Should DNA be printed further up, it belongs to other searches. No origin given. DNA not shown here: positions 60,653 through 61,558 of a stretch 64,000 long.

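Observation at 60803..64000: Sortase with a family of Asn/Thr/Gly-rich repeat surface proteins sharing an SGNG(A/S)GS ... ANTG motif, one with a canonical LPSTG sorting signal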

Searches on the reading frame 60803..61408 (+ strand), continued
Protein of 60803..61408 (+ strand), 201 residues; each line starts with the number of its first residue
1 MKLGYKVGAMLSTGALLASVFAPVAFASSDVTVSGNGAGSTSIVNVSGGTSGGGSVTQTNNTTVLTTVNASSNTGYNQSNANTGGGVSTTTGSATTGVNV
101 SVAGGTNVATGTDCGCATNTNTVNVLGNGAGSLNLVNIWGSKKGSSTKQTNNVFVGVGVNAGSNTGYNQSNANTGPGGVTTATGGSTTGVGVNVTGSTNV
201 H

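Call 45: find_encoding_contigs(protein=P0090, flank=10000, max_places=2)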
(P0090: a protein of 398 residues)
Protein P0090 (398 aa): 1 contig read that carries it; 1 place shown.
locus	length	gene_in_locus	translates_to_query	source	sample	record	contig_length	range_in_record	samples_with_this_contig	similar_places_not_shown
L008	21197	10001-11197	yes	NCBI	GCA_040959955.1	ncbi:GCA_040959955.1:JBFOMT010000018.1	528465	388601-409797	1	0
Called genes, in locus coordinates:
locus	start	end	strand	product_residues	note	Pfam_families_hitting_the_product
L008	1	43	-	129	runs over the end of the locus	PF12802:MarR_2, PF01047:MarR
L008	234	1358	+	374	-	PF00989:PAS, PF08448:PAS_4, PF13426:PAS_9, PF08447:PAS_3 (weak), PF00512:HisKA, PF02518:HATPase_c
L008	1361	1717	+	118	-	PF00072:Response_reg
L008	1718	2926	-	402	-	PF09992:NAGPA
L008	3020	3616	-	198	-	PF00625:Guanylate_kin, PF13671:AAA_33 (weak), PF13238:AAA_18 (weak)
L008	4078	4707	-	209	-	-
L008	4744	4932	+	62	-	-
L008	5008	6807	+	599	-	PF00122:E1-E2_ATPase, PF00702:Hydrolase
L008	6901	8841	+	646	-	PF00376:MerR (weak), PF12728:HTH_17, PF13411:MerR_1 (weak), PF01590:GAF (weak), PF13185:GAF_2, PF13185:GAF_2, PF00512:HisKA, PF02518:HATPase_c, +1 more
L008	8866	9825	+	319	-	-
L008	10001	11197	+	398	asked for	-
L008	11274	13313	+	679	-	-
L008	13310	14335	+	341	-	-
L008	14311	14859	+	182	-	PF04203:Sortase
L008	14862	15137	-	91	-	-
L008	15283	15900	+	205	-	PF09335:VTT_dom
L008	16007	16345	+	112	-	PF18924:DUF5674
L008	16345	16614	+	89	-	-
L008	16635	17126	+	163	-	PF00730:HhH-GPD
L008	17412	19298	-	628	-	-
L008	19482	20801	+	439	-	PF00817:IMS, PF21999:IMS_HHH_1 (weak), PF11799:IMS_C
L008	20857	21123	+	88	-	-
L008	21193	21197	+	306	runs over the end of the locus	PF01370:Epimerase, PF04321:RmlD_sub_bind, PF16363:GDP_Man_Dehyd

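Call 53: predict_structure(alignment_id=A3)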
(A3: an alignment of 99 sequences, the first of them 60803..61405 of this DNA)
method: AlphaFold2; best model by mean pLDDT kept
length: 201 residues; sequences in the alignment: 99
mean_pLDDT: 52.0   pTM: 0.29
mean pLDDT of the five models: 52.0, 51.3, 48.9, 48.0, 46.7
residues with pLDDT >= 90: 0; 70-90: 0; 50-70: 118; < 50: 83
segments of 3 or more residues with pLDDT < 50: 21-27, 35-42, 48-54, 66-70, 127-137, 139-164
pLDDT, mean of each block of 10 residues (from residue 1): 51 52 48 46 48 49 50 55 60 60 59 54 46 45 47 43 51 60 59 59 47
secondary structure, 60 per line:
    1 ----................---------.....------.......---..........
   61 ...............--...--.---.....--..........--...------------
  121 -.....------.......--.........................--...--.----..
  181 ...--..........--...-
elements in order: H5-20 E30-34 E41-47 E51-75 E78-80 E87-91 E94-103 E106-108 E122-126 E133-139 E142-166 E169-171 E179-183 E186-195 E198-200

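Call 56: fold_search(model_id=the predicted structure, library=pdb)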
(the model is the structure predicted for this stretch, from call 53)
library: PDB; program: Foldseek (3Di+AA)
matches with E <= 10: 3; with E <= 0.001: 0
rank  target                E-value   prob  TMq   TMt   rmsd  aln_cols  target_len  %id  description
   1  9nqd_0                3.4e+00  0.01  0.09  0.09  33.7       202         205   14  Structure of Pseudomonas FapC Biofilm-Forming Functional Amyloid (released 2025-06-25)
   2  9u4u_A                4.3e+00  0.01  0.06  0.10  31.2       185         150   14  Structure of the functional amyloid FapC from Pseudomonas sp.UK4 (released 2025-08-06)
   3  5awg_F                8.2e+00  0.01  0.09  0.06  32.5       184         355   11  Crystal structure of Hg-bound SufB-SufC-SufD complex from Escherichia coli (released 2015-11-11)

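Call 91: search_protein_families(library=ncbifam, proteins=[L007:6339-7565:+, L007:7686-9896:+], max_evalue=0.01)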
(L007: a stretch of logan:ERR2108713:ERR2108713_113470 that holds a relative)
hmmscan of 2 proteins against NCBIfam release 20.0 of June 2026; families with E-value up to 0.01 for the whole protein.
L007:6339-7565:+ (409 aa): 0 families

L007:7686-9896:+ (737 aa): 0 families
